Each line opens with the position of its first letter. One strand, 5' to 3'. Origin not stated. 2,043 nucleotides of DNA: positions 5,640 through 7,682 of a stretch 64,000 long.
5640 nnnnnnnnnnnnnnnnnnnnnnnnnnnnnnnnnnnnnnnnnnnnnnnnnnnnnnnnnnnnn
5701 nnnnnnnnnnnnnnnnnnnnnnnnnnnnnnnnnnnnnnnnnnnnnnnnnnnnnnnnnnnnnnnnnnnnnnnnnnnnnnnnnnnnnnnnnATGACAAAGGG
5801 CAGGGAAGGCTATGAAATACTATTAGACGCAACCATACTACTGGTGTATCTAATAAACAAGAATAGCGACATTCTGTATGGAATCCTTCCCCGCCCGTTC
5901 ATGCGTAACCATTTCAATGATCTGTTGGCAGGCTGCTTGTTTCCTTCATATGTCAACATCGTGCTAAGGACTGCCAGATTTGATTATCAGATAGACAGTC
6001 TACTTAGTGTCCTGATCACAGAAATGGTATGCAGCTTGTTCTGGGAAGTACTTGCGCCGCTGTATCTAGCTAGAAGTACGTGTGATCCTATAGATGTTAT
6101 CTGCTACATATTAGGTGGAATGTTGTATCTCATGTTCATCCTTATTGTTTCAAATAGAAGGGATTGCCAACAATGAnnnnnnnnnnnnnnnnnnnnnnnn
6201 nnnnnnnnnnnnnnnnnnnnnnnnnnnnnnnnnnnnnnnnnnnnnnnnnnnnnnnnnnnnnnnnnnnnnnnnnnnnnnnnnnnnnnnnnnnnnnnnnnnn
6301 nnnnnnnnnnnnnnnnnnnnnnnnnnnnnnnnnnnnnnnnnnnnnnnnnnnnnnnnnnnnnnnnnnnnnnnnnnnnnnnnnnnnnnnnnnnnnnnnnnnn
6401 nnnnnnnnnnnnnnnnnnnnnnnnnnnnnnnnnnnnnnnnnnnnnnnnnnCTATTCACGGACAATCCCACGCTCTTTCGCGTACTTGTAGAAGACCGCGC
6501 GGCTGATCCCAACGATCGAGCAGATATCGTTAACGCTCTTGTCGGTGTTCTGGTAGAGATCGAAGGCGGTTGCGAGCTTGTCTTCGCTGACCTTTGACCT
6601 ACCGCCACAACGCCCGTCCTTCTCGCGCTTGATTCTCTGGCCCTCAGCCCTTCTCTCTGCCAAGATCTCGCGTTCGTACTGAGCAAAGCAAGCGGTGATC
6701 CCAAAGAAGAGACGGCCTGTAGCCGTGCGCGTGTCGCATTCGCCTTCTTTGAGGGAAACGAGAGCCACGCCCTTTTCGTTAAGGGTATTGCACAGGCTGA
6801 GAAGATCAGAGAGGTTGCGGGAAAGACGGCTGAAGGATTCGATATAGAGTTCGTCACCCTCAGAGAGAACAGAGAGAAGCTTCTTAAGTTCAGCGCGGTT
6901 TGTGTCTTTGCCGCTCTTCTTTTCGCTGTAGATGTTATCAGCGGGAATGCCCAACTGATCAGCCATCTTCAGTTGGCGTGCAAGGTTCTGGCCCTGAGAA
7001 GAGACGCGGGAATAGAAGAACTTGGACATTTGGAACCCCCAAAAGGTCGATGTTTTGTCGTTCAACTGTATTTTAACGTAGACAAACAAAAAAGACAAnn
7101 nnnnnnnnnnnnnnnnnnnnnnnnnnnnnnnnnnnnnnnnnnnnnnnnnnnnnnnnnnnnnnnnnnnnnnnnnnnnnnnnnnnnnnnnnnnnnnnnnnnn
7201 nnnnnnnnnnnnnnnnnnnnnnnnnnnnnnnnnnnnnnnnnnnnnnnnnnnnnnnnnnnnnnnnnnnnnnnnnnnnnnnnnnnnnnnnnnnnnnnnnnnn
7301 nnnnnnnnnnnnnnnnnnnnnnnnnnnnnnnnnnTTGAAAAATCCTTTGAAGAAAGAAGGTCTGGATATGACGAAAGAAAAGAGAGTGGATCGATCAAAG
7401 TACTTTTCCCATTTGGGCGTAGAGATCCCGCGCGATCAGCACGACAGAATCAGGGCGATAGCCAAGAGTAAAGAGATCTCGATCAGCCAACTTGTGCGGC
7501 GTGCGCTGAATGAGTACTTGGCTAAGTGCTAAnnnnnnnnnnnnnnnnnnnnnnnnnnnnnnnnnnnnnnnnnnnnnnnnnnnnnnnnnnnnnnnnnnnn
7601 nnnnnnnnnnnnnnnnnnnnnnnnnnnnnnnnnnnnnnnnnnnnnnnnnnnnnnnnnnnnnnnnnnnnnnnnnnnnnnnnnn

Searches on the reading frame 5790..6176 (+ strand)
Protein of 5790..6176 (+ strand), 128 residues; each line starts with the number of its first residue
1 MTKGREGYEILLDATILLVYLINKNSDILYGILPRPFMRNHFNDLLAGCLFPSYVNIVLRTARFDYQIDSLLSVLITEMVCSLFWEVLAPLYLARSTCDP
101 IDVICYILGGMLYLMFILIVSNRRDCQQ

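Call 11: search_protein_families(library=pfam, max_evalue=0.01, proteins=[window:5790-6176:+])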
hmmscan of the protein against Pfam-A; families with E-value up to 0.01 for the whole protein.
window:5790-6176:+ (128 aa): 0 families

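Call 12: search_protein_families(library=ncbifam, max_evalue=0.01, proteins=[window:5790-6176:+])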
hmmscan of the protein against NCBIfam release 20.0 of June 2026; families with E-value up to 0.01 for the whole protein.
window:5790-6176:+ (128 aa): 0 families

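Call 15: find_homologous_proteins(query=window:5790-6176:+, max_evalue=0.001)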
Query window:5790-6176:+ (128 aa): 1 proteins with E <= 0.001 among 13 candidates.
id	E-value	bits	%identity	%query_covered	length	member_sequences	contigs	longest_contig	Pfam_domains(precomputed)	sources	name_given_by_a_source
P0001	6.8e-79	280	100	100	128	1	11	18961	-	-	-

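Call 16: find_encoding_contigs(protein=window:5790-6176:+, flank=10000, max_places=10)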
Protein window:5790-6176:+ (128 aa): 13 contigs read that carry it; 10 places shown.
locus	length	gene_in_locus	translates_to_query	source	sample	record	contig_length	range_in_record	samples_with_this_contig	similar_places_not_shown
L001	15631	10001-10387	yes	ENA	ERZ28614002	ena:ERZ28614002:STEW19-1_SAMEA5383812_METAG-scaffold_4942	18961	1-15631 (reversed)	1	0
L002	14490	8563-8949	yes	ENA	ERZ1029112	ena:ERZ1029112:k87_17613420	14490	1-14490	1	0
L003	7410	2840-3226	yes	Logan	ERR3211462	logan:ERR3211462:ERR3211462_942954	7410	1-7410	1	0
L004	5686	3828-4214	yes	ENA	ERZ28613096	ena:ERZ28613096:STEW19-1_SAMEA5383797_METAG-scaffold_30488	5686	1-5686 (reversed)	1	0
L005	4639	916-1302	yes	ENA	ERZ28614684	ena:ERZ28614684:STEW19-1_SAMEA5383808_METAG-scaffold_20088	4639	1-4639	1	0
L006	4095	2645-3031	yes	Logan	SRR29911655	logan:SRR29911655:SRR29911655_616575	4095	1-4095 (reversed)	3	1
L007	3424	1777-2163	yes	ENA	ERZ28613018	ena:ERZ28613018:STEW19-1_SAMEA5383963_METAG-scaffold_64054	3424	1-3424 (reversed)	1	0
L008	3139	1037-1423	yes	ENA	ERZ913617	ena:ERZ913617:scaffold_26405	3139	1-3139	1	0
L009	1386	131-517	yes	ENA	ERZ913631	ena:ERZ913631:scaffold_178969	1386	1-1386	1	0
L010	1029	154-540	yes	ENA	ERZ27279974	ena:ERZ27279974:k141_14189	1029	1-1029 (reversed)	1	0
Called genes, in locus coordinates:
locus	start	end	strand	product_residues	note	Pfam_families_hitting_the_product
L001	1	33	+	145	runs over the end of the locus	PF00583:Acetyltransf_1, PF13673:Acetyltransf_10, PF13508:Acetyltransf_7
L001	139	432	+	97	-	PF02656:DUF202 (weak)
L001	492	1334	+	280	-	PF00702:Hydrolase (faint), PF05116:S6PP (faint), PF08282:Hydrolase_3, PF12710:HAD (faint)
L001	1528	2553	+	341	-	PF01212:Beta_elim_lyase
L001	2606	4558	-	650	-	-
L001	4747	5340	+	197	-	PF12917:YfbR-like, PF13023:HD_3, PF01966:HD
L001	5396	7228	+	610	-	PF02837:Glyco_hydro_2_N, PF22666:Glyco_hydro_2_N2, PF02836:Glyco_hydro_2_C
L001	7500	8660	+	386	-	PF00589:Phage_integrase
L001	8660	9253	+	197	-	-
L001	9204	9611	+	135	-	-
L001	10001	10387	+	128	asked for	-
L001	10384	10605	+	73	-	-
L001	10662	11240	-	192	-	PF00239:Resolvase, PF02796:HTH_7 (weak)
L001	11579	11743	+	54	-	PF01402:RHH_1 (weak)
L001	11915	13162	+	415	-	-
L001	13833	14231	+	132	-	-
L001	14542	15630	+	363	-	?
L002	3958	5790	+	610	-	PF02837:Glyco_hydro_2_N, PF22666:Glyco_hydro_2_N2, PF02836:Glyco_hydro_2_C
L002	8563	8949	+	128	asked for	-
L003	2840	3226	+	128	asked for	-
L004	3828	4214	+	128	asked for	-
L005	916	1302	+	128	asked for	-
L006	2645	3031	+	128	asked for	-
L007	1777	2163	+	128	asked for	-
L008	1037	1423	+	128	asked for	-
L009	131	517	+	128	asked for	-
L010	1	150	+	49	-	?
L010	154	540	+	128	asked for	-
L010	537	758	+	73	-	-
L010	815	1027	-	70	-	?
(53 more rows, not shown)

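Call 50: search_protein_families(library=phrogs, max_evalue=0.01, proteins=[window:5790-6176:+])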
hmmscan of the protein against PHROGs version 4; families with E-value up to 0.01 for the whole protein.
window:5790-6176:+ (128 aa): 0 families

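Call 61: search_protein_representatives(protein=window:5790-6176:+)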
Query: 128 residues. Proteins with E-value up to 0.001 (for the whole library): 600; up to 1e-10: 108; up to 1e-30: 0. The best 150 are listed.
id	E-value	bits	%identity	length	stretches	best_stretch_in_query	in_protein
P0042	1.3e-27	113.1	49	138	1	8-115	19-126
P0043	1.5e-23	99.9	49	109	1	23-119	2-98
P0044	2.9e-22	95.7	43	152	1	9-123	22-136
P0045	9.2e-22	94.1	39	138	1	1-117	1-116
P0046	2.0e-21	93.0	39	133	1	3-116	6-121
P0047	9.2e-21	90.9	38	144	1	8-119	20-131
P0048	2.0e-20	89.7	41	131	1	8-123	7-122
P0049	3.6e-20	89.0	38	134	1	8-116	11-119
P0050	4.2e-20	88.7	38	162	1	7-116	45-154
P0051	5.6e-20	88.3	39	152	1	4-117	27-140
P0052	7.4e-20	87.9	37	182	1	14-117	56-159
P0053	5.7e-19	85.1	39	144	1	8-113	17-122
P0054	6.4e-19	84.9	40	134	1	8-117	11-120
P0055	2.7e-18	82.9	44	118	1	16-118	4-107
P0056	8.2e-18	81.3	40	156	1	7-112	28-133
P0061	2.8e-16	76.4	39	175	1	13-116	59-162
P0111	3.3e-12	63.2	38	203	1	14-115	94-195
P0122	1.1e-11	61.5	36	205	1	12-117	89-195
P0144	8.9e-11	58.6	30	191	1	23-119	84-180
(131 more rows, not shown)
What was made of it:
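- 5790..6176 (+): TM128, a 4-helix membrane protein with invariant D44, E86, D99 and D102. Its start codon lies 3 nt after the pep29 stop. 600 relatives at E <= 1e-3 (call 61).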

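Call 62: search_protein_families(library=pfam, max_evalue=0.01, proteins=[P0042, P0044, P0045, P0047, P0050, P0052, P0061, P0111, P0122, P0144])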
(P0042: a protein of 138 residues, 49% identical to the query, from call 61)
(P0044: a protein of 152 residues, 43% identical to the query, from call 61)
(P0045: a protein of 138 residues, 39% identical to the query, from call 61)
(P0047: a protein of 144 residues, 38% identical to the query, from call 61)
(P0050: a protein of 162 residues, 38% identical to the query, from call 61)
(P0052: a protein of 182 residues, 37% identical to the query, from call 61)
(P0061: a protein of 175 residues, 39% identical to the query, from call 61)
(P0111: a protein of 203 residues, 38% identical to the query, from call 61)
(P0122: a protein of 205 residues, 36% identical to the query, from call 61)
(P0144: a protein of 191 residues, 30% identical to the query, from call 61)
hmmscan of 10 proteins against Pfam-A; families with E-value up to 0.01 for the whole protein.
P0042 (138 aa): 0 families

P0044 (152 aa): 0 families

P0045 (138 aa): 0 families

P0047 (144 aa): 0 families

P0050 (162 aa): 0 families

P0052 (182 aa): 0 families

P0061 (175 aa): 0 families

P0111 (203 aa): 0 families

P0122 (205 aa): 0 families

P0144 (191 aa): 0 families

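Call 64: search_protein_families(library=ncbifam, max_evalue=0.01, proteins=[P0042, P0044, P0045, P0047, P0050, P0052, P0061, P0111, P0122, P0144])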
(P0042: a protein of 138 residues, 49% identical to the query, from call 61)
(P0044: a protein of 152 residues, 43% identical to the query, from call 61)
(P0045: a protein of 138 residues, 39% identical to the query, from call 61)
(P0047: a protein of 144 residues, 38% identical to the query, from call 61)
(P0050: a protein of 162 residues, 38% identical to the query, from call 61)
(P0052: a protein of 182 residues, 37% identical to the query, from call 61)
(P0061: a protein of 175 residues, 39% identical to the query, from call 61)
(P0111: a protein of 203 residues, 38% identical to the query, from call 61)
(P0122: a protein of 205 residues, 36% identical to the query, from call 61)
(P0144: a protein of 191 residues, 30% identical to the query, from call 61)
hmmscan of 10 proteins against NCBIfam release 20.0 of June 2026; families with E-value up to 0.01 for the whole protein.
P0042 (138 aa): 0 families

P0044 (152 aa): 0 families

P0045 (138 aa): 0 families

P0047 (144 aa): 0 families

P0050 (162 aa): 0 families

P0052 (182 aa): 0 families

P0061 (175 aa): 0 families

P0111 (203 aa): 0 families

P0122 (205 aa): 0 families

P0144 (191 aa): 0 families

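Call 66: list_cluster_members(proteins=[P0042, P0043, P0044, P0045, P0046, P0047, P0048, P0050, P0052, P0111])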
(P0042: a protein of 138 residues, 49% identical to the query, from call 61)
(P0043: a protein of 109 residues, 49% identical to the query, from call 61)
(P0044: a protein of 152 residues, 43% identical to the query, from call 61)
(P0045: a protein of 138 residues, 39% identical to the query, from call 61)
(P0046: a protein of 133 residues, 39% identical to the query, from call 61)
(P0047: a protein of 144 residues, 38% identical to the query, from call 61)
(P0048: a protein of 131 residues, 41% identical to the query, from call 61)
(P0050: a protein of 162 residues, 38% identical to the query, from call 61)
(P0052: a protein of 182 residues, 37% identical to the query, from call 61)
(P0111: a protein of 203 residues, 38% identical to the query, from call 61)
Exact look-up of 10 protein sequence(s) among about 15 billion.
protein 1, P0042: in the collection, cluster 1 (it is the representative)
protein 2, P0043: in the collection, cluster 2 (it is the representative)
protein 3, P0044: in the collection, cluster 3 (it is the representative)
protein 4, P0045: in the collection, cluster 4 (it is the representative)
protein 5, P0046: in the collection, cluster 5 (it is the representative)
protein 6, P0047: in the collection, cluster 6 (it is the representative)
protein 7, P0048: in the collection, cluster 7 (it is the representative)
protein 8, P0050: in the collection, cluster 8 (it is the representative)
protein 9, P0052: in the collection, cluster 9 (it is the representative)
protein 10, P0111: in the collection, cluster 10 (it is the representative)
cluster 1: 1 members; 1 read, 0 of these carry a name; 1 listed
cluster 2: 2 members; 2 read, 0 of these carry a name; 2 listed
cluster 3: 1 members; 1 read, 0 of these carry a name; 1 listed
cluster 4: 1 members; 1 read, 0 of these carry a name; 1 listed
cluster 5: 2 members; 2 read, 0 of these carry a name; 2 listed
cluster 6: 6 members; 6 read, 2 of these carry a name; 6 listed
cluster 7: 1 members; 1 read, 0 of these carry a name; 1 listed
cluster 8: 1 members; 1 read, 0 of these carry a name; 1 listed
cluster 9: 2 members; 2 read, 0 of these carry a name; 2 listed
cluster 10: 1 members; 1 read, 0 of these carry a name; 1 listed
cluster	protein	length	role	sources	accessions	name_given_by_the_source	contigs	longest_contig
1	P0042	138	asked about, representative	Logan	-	-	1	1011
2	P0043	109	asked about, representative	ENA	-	-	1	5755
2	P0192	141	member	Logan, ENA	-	-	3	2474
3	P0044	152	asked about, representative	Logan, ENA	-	-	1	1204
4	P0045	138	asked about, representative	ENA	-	-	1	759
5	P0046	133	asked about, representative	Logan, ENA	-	-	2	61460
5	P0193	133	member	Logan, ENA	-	-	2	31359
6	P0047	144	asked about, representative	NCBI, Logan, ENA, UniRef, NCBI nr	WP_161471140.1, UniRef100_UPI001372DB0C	hypothetical protein [Adlercreutzia caecimuris] | hypothetical protein n=1 Tax=Adlercreutzia caecimuris TaxID=671266 RepID=UPI001372DB0C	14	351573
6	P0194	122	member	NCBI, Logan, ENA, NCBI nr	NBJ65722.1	hypothetical protein D5273_01120 [Enterorhabdus caecimuris] | hypothetical protein [Adlercreutzia caecimuris]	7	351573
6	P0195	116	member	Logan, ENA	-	-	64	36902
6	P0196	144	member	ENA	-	-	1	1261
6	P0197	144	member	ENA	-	-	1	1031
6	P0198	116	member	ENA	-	-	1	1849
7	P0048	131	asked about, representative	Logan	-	-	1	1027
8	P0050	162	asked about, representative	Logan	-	-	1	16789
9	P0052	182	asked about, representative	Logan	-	-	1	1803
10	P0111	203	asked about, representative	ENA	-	-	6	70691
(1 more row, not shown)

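Call 74: predict_structure(alignment_id=A5)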
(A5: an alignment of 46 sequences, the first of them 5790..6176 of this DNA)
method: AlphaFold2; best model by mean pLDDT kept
length: 128 residues; sequences in the alignment: 46
mean_pLDDT: 94.5   pTM: 0.85
mean pLDDT of the five models: 94.5, 93.9, 93.7, 93.3, 93.2
residues with pLDDT >= 90: 116; 70-90: 9; 50-70: 3; < 50: 0
segments of 3 or more residues with pLDDT < 50: none
pLDDT, mean of each block of 10 residues (from residue 1): 82 97 95 96 98 97 96 98 96 95 98 97 81
secondary structure, 60 per line:
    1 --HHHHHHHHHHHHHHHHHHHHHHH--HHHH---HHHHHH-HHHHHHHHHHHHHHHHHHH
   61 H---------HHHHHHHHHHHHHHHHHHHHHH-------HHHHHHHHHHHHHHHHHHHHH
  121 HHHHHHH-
elements in order: H3-25 H28-31 H35-40 H42-61 H71-92 H100-127
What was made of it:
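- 5790..6176 (+): AlphaFold2 pLDDT 94.5 (call 74).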

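Call 76: fold_search(model_id=the predicted structure, library=pdb)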
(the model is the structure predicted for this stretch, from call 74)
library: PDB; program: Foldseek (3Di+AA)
matches with E <= 10: 176; with E <= 0.001: 0
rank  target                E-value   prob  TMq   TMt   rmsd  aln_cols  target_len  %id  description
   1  7v3z                  9.4e-01  0.18  0.27  0.12  12.6       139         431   14  Structure of cannabinoid receptor type 1(CB1) (released 2021-11-24)
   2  8ub7_E                1.2e+00  0.33  0.33  0.36   9.5       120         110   14  Diversity-generating retroelement (DGR) ribonucleoprotein reverse transcriptase - Active state (N-occupied) (released 2024-10-23)
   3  8ghv_D                1.3e+00  0.12  0.24  0.14  13.7       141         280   13  Cannabinoid Receptor 1-G Protein Complex (released 2023-05-24)
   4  9e0h_A                1.4e+00  0.30  0.36  0.32   9.6       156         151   17  De novo calcium channel heptamer, CalC6_3 with DHR extensions. Off target multimerization state (released 2025-10-01)
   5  7rmi_R                1.6e+00  0.10  0.21  0.14  12.7       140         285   11  SP6-11 biased agonist bound to active human neurokinin 1 receptor in complex with miniGs/q70 (released 2021-11-03)
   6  5xr8                  1.7e+00  0.15  0.29  0.12  12.3       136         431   14  Crystal structure of the human CB1 in complex with agonist AM841 (released 2017-07-12)
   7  3jbr_E                1.7e+00  0.10  0.23  0.22  11.1       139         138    9  Cryo-EM structure of the rabbit voltage-gated calcium channel Cav1.1 complex at 4.2 angstrom (released 2015-12-30)
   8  4dwl_B                1.9e+00  0.21  0.32  0.35  10.3       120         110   14  Avd molecule from Bordetella bacteriophage DGR (released 2013-02-27)
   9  9z6v_F                2.1e+00  0.16  0.30  0.29  11.8       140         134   10  The structure of TMD with 3 TARPs and 1 CNIH from all native AMPA receptor subtypes (released 2026-02-04)
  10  8x3l_R                2.1e+00  0.08  0.21  0.14  13.2       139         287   18  Cryo-EM structure of CB2-G protein complex (released 2024-11-20)
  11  9dzw_A                2.2e+00  0.20  0.35  0.32   9.0       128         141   14  De novo calcium channel hexamer, CalC6_3 with DHR extensions (released 2025-10-01)
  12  9iqg_A                2.2e+00  0.14  0.28  0.08  22.9       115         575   16  Cryo-EM structure of MsRv1273c/72c from Mycobacterium smegmatis in the ATP|ADP+Vi-bound Occ (Vi) state (released 2025-05-14)
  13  7drj_A                2.4e+00  0.13  0.27  0.21  11.4       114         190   15  Crystal structure of phosphatidylglycerol phosphate synthase in complex with phosphatidylglycerol phosphate (released 2021-12-08)
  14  8irv_R                2.6e+00  0.09  0.25  0.14  14.4       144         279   12  Dopamine Receptor D5R-Gs-Rotigotine complex (released 2023-06-07)
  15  8wkz_A                2.6e+00  0.09  0.26  0.10  12.4       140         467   14  Crystal structure of the Melanocortin-4 Receptor (MC4R) in complex with S31 (released 2024-08-07)
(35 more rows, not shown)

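Call 77: find_encoding_contigs(protein=P0047, flank=3000, max_places=6)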
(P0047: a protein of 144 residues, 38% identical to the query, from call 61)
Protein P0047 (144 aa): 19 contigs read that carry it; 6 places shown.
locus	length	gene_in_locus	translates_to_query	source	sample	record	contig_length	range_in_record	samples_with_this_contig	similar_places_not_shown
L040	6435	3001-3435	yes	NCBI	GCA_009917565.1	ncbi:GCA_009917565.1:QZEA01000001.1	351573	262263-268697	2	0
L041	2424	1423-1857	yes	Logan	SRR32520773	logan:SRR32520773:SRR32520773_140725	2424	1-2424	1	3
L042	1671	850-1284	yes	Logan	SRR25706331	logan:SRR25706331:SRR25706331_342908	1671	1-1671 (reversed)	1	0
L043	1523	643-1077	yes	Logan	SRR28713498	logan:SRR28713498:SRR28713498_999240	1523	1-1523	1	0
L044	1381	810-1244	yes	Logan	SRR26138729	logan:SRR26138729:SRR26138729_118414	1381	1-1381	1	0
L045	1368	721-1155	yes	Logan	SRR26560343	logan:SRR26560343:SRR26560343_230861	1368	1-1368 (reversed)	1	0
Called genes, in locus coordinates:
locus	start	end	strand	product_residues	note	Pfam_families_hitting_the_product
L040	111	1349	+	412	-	PF01381:HTH_3, PF13560:HTH_31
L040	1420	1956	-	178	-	PF01625:PMSR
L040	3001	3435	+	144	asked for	-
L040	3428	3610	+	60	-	-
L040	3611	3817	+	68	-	-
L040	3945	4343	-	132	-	-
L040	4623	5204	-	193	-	PF00239:Resolvase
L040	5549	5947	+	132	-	-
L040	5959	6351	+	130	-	-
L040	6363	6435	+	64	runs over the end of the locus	-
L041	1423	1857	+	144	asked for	-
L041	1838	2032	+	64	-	-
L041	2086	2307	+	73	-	-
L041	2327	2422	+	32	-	?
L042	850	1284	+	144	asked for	-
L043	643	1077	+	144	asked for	-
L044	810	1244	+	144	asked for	-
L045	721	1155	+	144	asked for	-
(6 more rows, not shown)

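Call 83: search_dna_similar(query=window:5790-6176:+, collection=plasmids, mode=protein, max_evalue=0.001)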
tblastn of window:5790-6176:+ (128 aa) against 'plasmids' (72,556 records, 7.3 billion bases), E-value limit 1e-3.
Records with a match: 1; places in all: 1; records where one place covers at least 80% of the query: 1.
Best place of each record, by identity: <60% 1.
By first word of the organism name: Clostridioides 1.
By predicted mobility (MOB-suite, as given by PLSDB): non-mobilizable 1.
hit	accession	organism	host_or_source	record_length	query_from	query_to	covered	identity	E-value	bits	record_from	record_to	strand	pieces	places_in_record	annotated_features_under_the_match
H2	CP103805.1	Clostridioides difficile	Soil,soil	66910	9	128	94%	31.1%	7e-8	56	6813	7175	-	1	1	none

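Call 84: search_dna_similar(query=window:5790-6176:+, collection=phages, mode=protein, max_evalue=0.001)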
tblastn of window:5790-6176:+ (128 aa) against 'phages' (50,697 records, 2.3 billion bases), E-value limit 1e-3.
No match.

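Call 87: get_annotated_region(hit=H2, flank=2500)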
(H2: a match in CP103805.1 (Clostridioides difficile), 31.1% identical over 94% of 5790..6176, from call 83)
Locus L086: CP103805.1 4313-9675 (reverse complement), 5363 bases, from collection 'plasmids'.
description: Clostridioides difficile strain ST632 plasmid unnamed1, complete sequence
organism: Clostridioides difficile (NCBI taxid 1496)
taxonomy: Bacteria; Bacillota; Clostridia; Peptostreptococcales; Peptostreptococcaceae; Clostridioides; Clostridioides difficile
host: -; source: Soil,soil; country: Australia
typing (MOB-suite, as given by PLSDB): non-mobilizable
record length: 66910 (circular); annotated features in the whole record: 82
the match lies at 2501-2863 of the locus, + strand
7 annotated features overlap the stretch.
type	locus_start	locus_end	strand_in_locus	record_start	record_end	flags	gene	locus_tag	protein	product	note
CDS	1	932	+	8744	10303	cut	-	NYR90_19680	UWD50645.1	hypothetical protein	-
CDS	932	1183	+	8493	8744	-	-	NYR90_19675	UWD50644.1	YkgJ family cysteine cluster protein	-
CDS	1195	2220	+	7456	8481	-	-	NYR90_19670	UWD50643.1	hypothetical protein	-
CDS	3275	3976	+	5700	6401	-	-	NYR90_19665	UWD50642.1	BRO family protein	-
CDS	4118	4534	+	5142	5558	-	-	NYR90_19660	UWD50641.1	hypothetical protein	-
CDS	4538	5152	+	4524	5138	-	-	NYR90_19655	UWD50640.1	tyrosine-type recombinase/integrase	-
CDS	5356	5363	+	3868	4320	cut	-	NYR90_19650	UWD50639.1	helix-turn-helix domain containing protein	-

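Call 106: find_related_loci(query=A8, collection=viral_contigs, flank=1500)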
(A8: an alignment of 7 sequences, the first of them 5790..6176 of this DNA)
Query A8 (128 aa) in viral_contigs; peptide patterns used: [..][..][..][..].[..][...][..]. (x = any residue, [..] = any of these).
13 stretches matched a pattern, but none encodes a relative of the query by tblastn (E <= 1e-3).

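Call 108: search_protein_families(library=padloc, max_evalue=0.01, proteins=[window:5790-6176:+, L040:2616-2924:+])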
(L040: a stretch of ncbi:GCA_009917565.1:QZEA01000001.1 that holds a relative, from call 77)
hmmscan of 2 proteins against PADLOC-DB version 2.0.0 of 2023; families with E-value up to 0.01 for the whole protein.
window:5790-6176:+ (128 aa): 0 families

L040:2616-2924:+ (102 aa): 0 families

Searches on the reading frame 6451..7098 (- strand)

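Call 11: search_protein_families(library=pfam, max_evalue=0.01, proteins=[window:6451-7098:-])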
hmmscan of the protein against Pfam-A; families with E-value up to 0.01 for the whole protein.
window:6451-7098:- (215 aa): 2 families
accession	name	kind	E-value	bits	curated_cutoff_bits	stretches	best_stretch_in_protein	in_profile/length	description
PF00239.26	Resolvase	-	4.7e-34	118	23.3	1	27-161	2-143/145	Resolvase, N terminal domain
PF02796.21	HTH_7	-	3.3e-06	27.6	23.8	1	167-207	3-42/45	Helix-turn-helix domain of resolvase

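Call 12: search_protein_families(library=ncbifam, max_evalue=0.01, proteins=[window:6451-7098:-])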
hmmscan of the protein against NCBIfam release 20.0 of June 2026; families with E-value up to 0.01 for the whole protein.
window:6451-7098:- (215 aa): 8 families
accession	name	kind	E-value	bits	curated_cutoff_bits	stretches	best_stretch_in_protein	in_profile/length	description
NF041201.1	recomb_XisF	equivalog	1.4e-17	63.8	375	1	27-161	2-140/465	fdxN element excision recombinase XisF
NF047343.1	SCCmet_CcrB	equivalog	2.4e-13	49.6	900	1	54-176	46-169/542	cassette chromosome recombinase CcrB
NF009949.0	PRK13413.1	equivalog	6.4e-13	48.9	272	1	28-211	4-197/203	master DNA invertase Mpi family serine-type recombinase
NF047344.1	SCCmet_CcrA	equivalog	1.9e-08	33.8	700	1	43-159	26-144/442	cassette chromosome recombinase CcrA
NF049883.1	resolv_YneB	equivalog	3e-05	23.6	175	1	29-148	5-133/211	YneB family resolvase-like protein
NF033518.0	transpos_IS607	equivalog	4.8e-05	23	110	1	27-116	57-152/187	IS607 family transposase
NF047347.1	SCCmet_CcrC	equivalog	0.0011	17.5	900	1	57-147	46-139/558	cassette chromosome recombinase CcrC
NF003361.0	PRK04435.1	equivalog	0.0035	17.1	131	1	181-207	30-56/148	ACT domain-containing protein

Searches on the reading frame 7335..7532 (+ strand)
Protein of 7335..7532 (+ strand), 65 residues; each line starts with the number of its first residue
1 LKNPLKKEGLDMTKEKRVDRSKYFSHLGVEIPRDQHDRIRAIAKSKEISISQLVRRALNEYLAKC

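Call 11: search_protein_families(library=pfam, max_evalue=0.01, proteins=[window:7335-7532:+])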
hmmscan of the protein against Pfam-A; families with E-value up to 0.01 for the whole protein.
window:7335-7532:+ (65 aa): 3 families
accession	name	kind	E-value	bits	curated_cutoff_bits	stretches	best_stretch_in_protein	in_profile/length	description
PF01402.27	RHH_1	-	5.8e-06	26.5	20.5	1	28-64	3-39/39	Ribbon-helix-helix protein, copG family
PF12651.13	RHH_3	-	0.0016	18.8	21.6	1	28-64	6-42/44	Ribbon-helix-helix domain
PF19807.5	DUF6290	-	0.0091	16.6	27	0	34-61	11-38/72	Family of unknown function (DUF6290)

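Call 12: search_protein_families(library=ncbifam, max_evalue=0.01, proteins=[window:7335-7532:+])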
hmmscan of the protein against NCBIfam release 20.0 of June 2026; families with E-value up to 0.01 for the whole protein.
window:7335-7532:+ (65 aa): 4 families
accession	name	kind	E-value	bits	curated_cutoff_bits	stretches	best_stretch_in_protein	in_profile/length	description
NF041793.1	ORF56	equivalog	2e-13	50.2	50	1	27-63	3-39/39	ORF56 family plasmid copy control protein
NF046040.1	RelB_antitoxin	equivalog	0.003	17.8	50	1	31-61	5-35/69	type II toxin-antitoxin system RelB family antitoxin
TIGR03117.2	cas_csf4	equivalog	0.0046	15.2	400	1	8-64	44-99/800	type IV CRISPR-associated DEAD/DEAH-box helicase Csf4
NF008671.0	PRK11675.1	equivalog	0.005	17.2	62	1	9-64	33-90/95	LexA regulated protein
